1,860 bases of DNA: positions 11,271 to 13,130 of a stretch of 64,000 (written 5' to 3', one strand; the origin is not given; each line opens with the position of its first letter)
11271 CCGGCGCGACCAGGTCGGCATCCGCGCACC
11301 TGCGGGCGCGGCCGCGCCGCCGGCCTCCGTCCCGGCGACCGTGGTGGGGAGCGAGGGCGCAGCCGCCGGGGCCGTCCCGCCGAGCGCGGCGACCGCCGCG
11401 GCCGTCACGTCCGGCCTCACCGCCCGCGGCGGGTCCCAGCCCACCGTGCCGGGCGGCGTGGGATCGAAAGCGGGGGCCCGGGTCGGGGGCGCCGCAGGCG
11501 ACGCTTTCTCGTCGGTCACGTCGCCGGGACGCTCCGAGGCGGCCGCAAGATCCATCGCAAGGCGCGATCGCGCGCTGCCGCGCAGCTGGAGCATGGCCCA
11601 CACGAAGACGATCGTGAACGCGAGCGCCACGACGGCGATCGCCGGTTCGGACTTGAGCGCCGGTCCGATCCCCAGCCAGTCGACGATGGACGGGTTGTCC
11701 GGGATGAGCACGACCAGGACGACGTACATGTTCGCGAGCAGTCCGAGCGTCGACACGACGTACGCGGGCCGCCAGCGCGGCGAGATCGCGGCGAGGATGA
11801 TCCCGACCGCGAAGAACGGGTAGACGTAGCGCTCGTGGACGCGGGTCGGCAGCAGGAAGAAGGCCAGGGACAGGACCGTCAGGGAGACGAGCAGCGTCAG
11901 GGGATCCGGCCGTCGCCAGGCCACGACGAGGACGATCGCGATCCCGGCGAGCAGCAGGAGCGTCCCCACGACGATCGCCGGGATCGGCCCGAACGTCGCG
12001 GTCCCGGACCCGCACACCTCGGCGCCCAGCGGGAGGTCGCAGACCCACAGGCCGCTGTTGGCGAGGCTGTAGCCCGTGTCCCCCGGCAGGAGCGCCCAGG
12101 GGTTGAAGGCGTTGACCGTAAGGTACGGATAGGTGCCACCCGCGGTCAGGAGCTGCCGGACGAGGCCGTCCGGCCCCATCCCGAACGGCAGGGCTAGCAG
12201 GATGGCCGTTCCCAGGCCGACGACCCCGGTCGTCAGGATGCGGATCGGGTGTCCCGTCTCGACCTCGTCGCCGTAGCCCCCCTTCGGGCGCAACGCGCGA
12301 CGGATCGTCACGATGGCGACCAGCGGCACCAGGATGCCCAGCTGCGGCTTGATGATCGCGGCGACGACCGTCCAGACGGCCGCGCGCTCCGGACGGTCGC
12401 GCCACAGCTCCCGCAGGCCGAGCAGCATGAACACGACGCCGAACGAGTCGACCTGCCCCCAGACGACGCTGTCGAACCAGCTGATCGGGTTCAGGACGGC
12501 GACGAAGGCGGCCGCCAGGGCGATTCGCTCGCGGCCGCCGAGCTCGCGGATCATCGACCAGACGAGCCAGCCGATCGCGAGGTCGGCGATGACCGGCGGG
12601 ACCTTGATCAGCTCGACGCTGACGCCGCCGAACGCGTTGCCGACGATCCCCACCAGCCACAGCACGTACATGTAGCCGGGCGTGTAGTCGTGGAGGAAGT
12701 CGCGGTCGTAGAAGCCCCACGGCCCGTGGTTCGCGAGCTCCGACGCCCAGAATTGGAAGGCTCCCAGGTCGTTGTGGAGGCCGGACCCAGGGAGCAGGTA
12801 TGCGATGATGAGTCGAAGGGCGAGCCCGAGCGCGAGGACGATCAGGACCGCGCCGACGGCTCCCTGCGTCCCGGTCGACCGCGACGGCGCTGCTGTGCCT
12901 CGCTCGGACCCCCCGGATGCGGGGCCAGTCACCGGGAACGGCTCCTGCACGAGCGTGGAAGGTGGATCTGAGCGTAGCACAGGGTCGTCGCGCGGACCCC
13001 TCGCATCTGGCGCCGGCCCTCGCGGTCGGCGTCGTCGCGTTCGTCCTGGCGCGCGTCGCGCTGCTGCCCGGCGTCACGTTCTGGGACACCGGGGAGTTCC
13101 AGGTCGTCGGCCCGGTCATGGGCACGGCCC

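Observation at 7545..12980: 1811-aa fusion of two different GT-C glycosyltransferase modules, with an approximately 430-aa repeat domain in loop 1 of the PMT-like module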

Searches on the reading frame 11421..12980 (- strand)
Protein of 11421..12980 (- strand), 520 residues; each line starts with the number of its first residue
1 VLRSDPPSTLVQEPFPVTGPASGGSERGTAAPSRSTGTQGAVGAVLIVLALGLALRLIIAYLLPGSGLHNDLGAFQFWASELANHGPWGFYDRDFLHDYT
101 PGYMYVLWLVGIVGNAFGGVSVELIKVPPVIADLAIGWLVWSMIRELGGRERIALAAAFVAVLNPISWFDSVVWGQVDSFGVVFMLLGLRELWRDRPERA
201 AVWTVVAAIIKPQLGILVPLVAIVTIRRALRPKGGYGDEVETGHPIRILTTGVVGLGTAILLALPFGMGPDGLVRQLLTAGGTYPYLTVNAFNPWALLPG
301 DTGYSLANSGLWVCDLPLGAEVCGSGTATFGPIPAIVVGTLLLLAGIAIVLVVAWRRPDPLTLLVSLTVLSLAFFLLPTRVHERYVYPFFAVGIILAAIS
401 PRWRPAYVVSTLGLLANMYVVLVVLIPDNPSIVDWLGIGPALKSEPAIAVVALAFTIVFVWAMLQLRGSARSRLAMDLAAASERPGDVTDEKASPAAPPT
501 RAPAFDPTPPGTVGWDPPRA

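Call 6: search_protein_families(library=pfam, proteins=[window:11421-12980:-], max_evalue=10)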
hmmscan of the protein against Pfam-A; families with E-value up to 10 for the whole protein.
window:11421-12980:- (520 aa): 2 families
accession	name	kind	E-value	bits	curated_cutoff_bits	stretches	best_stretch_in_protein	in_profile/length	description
PF09594.16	GT87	-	7.3e-05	23.1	25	1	132-376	30-235/237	Glycosyltransferase family 87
PF03155.21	Alg6_Alg8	-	0.0009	18.8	25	1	338-414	301-378/482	ALG6, ALG8 glycosyltransferase family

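Call 7: search_solved_structures(query=window:11421-12980:-, max_evalue=10)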
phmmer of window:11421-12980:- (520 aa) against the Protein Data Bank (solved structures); distinct sequences matched with E-value up to 10: 0.

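Call 13: search_solved_structures(query=A1, max_evalue=10)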
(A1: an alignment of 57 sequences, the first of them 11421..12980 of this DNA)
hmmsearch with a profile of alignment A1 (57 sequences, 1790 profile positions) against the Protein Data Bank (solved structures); distinct sequences matched with E-value up to 10: 23.
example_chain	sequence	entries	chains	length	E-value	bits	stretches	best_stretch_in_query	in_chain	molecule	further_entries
9e61_A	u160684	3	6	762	0.00016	22.1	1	1396-1465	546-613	Dolichyl-phosphate-mannose--protein mannosyltransferase 4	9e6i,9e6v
6nd4_H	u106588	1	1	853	0.00037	20.9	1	722-870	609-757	Utp17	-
6ke6_AG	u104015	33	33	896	0.00042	20.7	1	722-870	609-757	NET1-associated nuclear protein 1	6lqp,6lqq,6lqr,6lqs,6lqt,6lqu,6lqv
7suk_LH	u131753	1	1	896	0.00043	20.7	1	722-870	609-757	NET1-associated nuclear protein 1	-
5wlc_LH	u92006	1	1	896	0.00043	20.7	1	722-870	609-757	Utp17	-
4ovd_A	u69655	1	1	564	0.00054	20.4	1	815-908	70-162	Peptidoglycan glycosyltransferase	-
9i5k_A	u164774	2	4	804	0.00086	19.7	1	1396-1462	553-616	Dolichyl-phosphate-mannose--protein mannosyltransferase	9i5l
7mq8_LN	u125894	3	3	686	0.0088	16.3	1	692-806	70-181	U3 small nucleolar RNA-associated protein 4 homolog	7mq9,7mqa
5cxb_B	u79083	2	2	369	0.075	13.2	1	697-751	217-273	Ribosome biogenesis protein ERB1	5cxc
5cyk_B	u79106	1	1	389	0.077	13.2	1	697-751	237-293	Ribosome biogenesis protein ERB1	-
5em2_A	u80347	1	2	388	0.085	13.1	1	697-751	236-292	Ribosome biogenesis protein ERB1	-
8i9p_CC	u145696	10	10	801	0.39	10.9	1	697-750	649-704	Ribosome biogenesis protein ERB1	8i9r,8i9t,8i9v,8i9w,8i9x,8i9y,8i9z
6n2y_b1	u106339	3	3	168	0.59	10.3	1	439-542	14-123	ATP synthase subunit b | Bacillus PS3 ATP synthase subunit b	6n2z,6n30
6n2d_b2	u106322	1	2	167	1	9.5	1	439-542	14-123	ATP synthase subunit b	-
9jc1_B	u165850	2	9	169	1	9.5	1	439-542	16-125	ATP synthase subunit b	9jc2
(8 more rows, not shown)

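Call 16: search_protein_representatives(protein=window:11481-12980:-)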
Query: 500 residues. Proteins with E-value up to 0.001 (for the whole library): 4067; up to 1e-10: 2089; up to 1e-30: 281. The best 150 are listed.
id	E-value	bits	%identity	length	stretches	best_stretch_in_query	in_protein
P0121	3.0e-195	666.0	67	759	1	17-487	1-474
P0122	2.6e-192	656.3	79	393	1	17-406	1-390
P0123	1.6e-150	518.5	56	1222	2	22-233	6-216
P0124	6.4e-148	509.9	56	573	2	18-237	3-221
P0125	3.6e-141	487.6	56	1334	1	38-488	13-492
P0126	1.5e-140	485.5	57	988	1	20-487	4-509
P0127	5.9e-132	457.2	61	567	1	104-484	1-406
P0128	9.1e-131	453.3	70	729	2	24-233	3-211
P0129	1.5e-130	452.6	67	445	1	1-347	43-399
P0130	1.6e-130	452.5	51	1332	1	30-498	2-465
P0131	7.8e-127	440.3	65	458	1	12-352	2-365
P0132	5.9e-126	437.4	52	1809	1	23-480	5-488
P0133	2.5e-125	435.3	53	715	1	23-480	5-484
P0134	3.7e-125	434.8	54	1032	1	30-477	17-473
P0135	4.0e-124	431.3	52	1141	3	23-240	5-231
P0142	4.0e-101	355.4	49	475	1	19-437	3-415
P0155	4.7e-76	272.7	40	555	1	18-479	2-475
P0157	1.1e-74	268.2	45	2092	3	19-276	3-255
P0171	1.0e-69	251.8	42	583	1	20-478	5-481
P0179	5.8e-67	242.8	41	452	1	26-486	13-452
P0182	1.5e-65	238.1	37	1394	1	36-485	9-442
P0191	3.2e-62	227.1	41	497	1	39-481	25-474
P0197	3.5e-60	220.4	39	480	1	42-474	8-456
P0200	9.6e-60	218.9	38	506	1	47-463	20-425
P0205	4.3e-58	213.5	38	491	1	18-486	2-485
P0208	1.5e-56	208.4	39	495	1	42-468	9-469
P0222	2.2e-53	197.9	43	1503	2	43-235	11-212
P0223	2.9e-53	197.5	41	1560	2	35-422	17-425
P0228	5.7e-52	193.3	37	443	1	48-442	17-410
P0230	7.4e-52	192.9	42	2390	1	39-465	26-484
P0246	1.3e-47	178.9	37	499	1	43-476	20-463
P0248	2.0e-47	178.3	41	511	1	36-464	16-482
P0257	3.5e-46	174.2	38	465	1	49-470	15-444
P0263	1.6e-45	172.0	40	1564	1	62-473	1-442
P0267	8.3e-45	169.6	37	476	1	36-465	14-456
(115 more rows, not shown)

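Call 18: predict_structure(alignment_id=A1)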
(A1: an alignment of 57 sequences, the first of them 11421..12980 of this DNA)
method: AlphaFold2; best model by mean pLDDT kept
length: 520 residues; sequences in the alignment: 57
mean_pLDDT: 81.9   pTM: 0.83
mean pLDDT of the five models: 81.9, 81.7, 79.6, 79.5, 79.4
residues with pLDDT >= 90: 246; 70-90: 169; 50-70: 50; < 50: 55
segments of 3 or more residues with pLDDT < 50: 1-7, 9-24, 35-37, 498-520
pLDDT, mean of each block of 10 residues (from residue 1): 44 35 46 53 84 82 64 86 86 69 87 94 86 94 94 95 80 74 96 95 94 92 95 77 92 94 85 79 76 91 89 88 90 93 97 96 97 90 85 97 97 89 71 80 92 96 97 96 68 50 44 36
secondary structure, 60 per line:
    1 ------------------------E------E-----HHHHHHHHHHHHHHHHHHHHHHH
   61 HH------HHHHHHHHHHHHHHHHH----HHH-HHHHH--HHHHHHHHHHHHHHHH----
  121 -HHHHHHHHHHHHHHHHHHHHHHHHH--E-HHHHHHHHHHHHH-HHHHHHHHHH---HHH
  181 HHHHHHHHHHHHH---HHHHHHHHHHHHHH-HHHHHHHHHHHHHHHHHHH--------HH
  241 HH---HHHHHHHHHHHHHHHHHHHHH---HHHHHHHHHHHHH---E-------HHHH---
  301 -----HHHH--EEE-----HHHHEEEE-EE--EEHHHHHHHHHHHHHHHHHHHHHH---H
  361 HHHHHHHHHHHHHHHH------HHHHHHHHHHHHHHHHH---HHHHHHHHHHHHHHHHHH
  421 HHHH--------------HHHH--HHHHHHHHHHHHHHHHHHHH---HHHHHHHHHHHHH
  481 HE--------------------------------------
elements in order: H38-62 H69-85 H94-98 H101-116 H122-146 H151-163 H165-174 H178-193 H197-210 H212-230 H239-242 H246-266 H270-282 H294-297 H306-309 E312-314 H320-323 E324-327 H335-356 H360-376 H383-399 H403-424 H439-442 H445-464 H468-481

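Call 22: fold_search(model_id=the predicted structure, library=pdb)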
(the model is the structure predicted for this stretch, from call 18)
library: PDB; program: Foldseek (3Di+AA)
matches with E <= 10: 321; with E <= 0.001: 5
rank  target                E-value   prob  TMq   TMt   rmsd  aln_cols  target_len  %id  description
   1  9wno_A                1.5e-06  1.00  0.56  0.69   5.8       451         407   17  Cryo-EM structure of Candida glabrata GPI mannosyltransferase I bound to Dol-P-Man (released 2025-12-03)
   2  6snh_X                1.5e-06  1.00  0.63  0.68   7.1       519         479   15  Cryo-EM structure of yeast ALG6 in complex with 6AG9 Fab and Dol25-P-Glc (released 2020-03-11)
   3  8imx_U                1.7e-04  1.00  0.50  0.61   7.2       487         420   12  Cryo-EM structure of GPI-T with a chimeric GPI-anchored protein (released 2023-08-16)
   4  7wld_U                2.2e-04  1.00  0.49  0.59   6.7       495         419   12  Cryo-EM structure of the human glycosylphosphatidylinositol transamidase complex at 2.53 Angstrom resolution (released 2022-04-27)
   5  7w72_U                3.8e-04  1.00  0.47  0.56   7.7       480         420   11  Structure of a human glycosylphosphatidylinositol (GPI) transamidase (released 2022-02-16)
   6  8agb_A                1.5e-03  1.00  0.39  0.33  17.9       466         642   12  Structure of yeast oligosaccharylransferase complex with lipid-linked oligosaccharide bound (released 2022-12-07)
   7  9ub7_B                1.6e-03  1.00  0.46  0.58   7.2       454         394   11  Structure of glycosylphosphatidylinositol transamidase,state 1 (released 2026-04-08)
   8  9s6r_A                1.8e-03  1.00  0.49  0.63   5.8       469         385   12  Ternary cryo-EM structure of yeast ALG3 with Dol25-PP-GlcNAc2Man5, Dol25-P-Man, and Fab (released 2026-03-18)
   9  9dm5                  2.9e-03  1.00  0.44  0.56   7.7       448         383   17  Product-Bound mannosyltransferase PimE (released 2025-06-25)
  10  7e9s_A                3.0e-03  1.00  0.32  0.20  21.9       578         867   12  Archaeal oligosaccharyltransferase AglB from Archaeoglobus fulgidus in complex with an inhibitory peptide and a dolich (released 2021-09-08)
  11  6s7t_A                1.3e-02  1.00  0.38  0.30  15.2       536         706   12  Cryo-EM structure of human oligosaccharyltransferase complex OST-B (released 2019-12-18)
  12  3waj                  1.3e-02  0.99  0.32  0.23  23.0       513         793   15  Crystal structure of the Archaeoglobus fulgidus oligosaccharyltransferase (O29867_ARCFU) complex with Zn and sulfate (released 2013-10-30)
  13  8age_A                1.6e-02  1.00  0.39  0.33  11.3       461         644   11  Structure of yeast oligosaccharylransferase complex with acceptor peptide bound (released 2022-12-07)
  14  7oci_F                2.0e-02  1.00  0.37  0.31  15.2       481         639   11  Cryo-EM structure of yeast Ost6p containing oligosaccharyltransferase complex (released 2022-02-16)
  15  8pn9_A                2.1e-02  1.00  0.38  0.31  17.5       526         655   11  Structure of human oligosaccharyltransferase OST-A complex bound to NGI-1 (released 2024-05-08)
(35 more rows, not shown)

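Call 31: list_cluster_members(proteins=[P0230, P0157, P0182, P0222, P0223, P0263, P0155, P0171, P0205, P0191])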
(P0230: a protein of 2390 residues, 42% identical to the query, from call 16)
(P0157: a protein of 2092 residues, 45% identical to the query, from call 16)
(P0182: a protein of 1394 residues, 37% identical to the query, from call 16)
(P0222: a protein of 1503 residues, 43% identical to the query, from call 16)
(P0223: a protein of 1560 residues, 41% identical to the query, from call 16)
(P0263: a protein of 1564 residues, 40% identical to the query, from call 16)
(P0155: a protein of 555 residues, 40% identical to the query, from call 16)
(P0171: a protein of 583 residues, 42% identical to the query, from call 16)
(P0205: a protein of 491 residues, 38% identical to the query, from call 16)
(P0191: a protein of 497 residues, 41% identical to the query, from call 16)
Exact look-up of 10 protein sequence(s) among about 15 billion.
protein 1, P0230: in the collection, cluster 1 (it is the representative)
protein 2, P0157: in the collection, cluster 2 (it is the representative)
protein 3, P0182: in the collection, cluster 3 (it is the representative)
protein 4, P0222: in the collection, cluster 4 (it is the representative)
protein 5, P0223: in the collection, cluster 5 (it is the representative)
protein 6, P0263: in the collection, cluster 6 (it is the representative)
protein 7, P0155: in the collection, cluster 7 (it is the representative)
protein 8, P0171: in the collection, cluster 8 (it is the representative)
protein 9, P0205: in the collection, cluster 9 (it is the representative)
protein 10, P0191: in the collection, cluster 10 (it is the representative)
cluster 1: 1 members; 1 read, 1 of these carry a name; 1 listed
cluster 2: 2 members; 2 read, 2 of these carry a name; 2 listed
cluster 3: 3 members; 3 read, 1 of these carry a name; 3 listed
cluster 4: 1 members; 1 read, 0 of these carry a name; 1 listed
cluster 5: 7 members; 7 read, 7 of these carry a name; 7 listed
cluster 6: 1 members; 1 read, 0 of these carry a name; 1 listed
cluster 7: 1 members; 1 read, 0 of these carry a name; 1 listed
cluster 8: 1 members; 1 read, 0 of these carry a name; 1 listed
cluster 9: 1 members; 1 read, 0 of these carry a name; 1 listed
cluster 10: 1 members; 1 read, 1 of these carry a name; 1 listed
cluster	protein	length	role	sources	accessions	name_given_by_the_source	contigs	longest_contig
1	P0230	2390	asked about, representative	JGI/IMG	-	hypothetical protein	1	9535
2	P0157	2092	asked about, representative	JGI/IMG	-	hypothetical protein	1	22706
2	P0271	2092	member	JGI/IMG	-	hypothetical protein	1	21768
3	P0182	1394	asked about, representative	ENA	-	-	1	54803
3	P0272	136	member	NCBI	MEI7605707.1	MAG: hypothetical protein WCJ78_05990, partial [Chloroflexota bacterium]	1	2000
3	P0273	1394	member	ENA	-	-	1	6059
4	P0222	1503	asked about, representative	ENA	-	-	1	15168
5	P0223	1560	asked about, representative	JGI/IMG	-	hypothetical protein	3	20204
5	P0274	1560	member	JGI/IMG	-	predicted membrane-bound dolichyl-phosphate-mannose-protein mannosyltransferase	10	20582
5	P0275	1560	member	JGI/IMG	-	predicted membrane-bound dolichyl-phosphate-mannose-protein mannosyltransferase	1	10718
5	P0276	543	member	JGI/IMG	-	hypothetical protein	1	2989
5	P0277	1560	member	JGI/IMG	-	predicted membrane-bound dolichyl-phosphate-mannose-protein mannosyltransferase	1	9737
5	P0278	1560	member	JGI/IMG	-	predicted membrane-bound dolichyl-phosphate-mannose-protein mannosyltransferase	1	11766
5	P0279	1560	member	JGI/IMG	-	predicted membrane-bound dolichyl-phosphate-mannose-protein mannosyltransferase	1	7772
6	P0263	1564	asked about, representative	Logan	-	-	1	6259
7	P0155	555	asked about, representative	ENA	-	-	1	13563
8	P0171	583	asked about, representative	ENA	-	-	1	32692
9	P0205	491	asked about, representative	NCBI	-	-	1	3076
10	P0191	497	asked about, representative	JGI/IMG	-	dolichyl-phosphate-mannose-protein mannosyltransferase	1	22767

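Call 39: search_protein_families(library=ncbifam, proteins=[window:11481-12980:-], max_evalue=0.001)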
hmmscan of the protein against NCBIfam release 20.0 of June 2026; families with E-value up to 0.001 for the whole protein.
window:11481-12980:- (500 aa): 0 families

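Call 41: find_encoding_contigs(protein=P0155, flank=8000, max_places=2)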
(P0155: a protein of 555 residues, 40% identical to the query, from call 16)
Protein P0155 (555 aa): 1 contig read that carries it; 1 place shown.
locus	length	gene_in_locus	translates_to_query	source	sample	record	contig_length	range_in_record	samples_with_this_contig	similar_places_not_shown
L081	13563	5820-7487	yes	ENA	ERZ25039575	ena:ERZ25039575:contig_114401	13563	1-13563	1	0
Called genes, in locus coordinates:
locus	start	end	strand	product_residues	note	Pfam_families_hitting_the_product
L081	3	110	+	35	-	?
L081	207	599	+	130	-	-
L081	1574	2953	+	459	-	-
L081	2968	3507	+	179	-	PF02577:BFN_dom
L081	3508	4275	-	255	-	PF00535:Glycos_transf_2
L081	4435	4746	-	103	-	-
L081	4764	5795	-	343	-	-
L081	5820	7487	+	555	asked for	-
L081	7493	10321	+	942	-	PF02366:PMT, PF13231:PMT_2 (weak)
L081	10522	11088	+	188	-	-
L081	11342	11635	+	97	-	-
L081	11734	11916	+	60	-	-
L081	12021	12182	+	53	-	-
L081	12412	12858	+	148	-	PF00211:Guanylate_cyc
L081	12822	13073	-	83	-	-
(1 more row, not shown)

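Call 42: find_encoding_contigs(protein=P0171, flank=8000, max_places=2)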
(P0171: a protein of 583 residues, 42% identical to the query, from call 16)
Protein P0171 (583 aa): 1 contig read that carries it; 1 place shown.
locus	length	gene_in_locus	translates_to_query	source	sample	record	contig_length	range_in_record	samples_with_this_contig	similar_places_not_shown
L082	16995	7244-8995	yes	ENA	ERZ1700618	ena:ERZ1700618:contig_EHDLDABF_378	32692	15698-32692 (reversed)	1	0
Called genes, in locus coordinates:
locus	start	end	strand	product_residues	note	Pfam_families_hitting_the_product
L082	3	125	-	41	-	?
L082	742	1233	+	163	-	PF09900:DUF2127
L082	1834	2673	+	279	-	-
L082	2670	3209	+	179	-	PF02577:BFN_dom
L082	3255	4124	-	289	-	PF00535:Glycos_transf_2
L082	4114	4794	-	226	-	-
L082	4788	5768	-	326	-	PF11028:TMEM260_N, PF13231:PMT_2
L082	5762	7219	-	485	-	-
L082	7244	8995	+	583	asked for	-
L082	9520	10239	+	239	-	-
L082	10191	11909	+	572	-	PF02366:PMT, PF13231:PMT_2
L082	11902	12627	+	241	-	-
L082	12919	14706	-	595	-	PF02811:PHP, PF13263:PHP_C, PF13439:Glyco_transf_4, PF13579:Glyco_trans_4_4, PF00534:Glycos_transf_1 (weak), PF13692:Glyco_trans_1_4 (weak)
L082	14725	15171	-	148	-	PF03279:Lip_A_acyltrans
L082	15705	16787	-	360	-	PF03279:Lip_A_acyltrans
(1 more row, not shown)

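Call 43: find_encoding_contigs(protein=P0191, flank=8000, max_places=2)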
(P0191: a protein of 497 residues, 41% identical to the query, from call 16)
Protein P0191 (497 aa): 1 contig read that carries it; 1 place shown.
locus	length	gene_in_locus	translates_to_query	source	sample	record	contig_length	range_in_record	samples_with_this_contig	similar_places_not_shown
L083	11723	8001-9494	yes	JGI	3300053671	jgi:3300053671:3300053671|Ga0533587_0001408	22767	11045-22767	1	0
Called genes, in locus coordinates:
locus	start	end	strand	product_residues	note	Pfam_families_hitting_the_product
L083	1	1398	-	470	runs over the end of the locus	-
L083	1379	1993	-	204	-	PF00535:Glycos_transf_2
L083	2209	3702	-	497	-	-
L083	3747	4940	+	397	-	PF04188:Mannosyl_trans2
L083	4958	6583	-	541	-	PF11028:TMEM260_N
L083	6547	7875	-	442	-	-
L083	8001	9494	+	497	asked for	-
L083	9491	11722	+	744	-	?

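Call 46: find_encoding_contigs(protein=P0205, flank=8000, max_places=2)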
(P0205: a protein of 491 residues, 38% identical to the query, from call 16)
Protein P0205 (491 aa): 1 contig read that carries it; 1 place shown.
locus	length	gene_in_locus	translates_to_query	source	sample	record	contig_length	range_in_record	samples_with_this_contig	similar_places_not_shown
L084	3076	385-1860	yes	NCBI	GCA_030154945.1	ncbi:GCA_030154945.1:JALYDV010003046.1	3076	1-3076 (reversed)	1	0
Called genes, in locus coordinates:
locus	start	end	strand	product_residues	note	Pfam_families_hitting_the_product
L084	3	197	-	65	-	?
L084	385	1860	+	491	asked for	PF06728:PIG-U (weak)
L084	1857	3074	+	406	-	?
